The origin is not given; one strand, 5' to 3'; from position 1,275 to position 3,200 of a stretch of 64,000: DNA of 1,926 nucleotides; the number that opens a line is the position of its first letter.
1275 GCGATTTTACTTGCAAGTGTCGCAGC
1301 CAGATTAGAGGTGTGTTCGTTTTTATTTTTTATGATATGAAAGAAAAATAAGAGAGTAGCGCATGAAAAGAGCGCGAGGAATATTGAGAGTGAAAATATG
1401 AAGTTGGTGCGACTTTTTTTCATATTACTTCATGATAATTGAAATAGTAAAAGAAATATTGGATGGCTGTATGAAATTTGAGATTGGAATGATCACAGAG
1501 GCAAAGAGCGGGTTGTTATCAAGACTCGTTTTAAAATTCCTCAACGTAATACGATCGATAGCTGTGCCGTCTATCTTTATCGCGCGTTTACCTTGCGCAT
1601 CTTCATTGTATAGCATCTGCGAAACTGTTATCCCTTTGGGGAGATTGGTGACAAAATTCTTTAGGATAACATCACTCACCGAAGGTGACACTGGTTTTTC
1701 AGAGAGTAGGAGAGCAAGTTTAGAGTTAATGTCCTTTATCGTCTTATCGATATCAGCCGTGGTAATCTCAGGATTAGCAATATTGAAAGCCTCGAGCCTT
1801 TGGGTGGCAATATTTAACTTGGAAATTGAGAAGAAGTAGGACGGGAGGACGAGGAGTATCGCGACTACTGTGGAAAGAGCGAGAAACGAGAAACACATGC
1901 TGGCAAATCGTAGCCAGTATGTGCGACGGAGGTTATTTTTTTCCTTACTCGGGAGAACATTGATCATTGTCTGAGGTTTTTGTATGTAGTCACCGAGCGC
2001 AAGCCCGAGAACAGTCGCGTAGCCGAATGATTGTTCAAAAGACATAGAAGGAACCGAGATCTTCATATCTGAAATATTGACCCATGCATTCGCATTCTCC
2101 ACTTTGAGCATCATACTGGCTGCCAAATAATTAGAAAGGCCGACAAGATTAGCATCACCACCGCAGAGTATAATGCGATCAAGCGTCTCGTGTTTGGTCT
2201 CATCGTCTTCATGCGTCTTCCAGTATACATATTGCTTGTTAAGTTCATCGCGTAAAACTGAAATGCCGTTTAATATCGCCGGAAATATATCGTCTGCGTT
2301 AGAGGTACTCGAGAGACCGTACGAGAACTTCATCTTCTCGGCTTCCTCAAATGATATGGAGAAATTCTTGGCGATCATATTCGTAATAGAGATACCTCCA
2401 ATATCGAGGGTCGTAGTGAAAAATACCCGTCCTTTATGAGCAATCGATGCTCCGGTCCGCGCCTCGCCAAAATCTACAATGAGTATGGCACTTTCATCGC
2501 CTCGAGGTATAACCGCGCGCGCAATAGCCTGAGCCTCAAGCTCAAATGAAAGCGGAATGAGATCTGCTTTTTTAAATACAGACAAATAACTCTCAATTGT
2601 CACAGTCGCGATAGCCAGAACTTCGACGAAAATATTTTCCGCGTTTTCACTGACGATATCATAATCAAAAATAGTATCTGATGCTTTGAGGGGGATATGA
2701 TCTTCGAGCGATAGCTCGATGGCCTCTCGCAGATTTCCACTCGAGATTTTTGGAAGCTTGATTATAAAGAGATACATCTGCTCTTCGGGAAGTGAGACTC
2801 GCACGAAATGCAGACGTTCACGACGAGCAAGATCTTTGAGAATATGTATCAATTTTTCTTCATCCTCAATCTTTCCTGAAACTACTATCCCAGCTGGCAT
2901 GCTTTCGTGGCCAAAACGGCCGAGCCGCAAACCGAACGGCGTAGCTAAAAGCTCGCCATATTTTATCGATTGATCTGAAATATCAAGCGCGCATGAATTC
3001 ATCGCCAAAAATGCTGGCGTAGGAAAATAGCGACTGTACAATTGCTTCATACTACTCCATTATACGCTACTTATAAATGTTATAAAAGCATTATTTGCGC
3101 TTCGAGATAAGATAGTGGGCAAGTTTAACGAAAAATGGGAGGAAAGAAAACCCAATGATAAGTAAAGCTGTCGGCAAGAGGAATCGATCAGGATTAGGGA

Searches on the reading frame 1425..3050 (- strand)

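Call 12: search_protein_families(library=pfam, proteins=[window:1425-3050:-], max_evalue=0.00001)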
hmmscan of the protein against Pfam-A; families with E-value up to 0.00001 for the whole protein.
window:1425-3050:- (541 aa): 2 families
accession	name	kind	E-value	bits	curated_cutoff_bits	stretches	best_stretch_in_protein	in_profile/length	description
PF11104.14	PilM_2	-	2e-32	112.9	27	1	22-352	2-337/340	Type IV pilus assembly protein PilM;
PF14450.12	FtsA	-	3.5e-12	47.2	31.8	1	191-319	2-109/127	Cell division protein FtsA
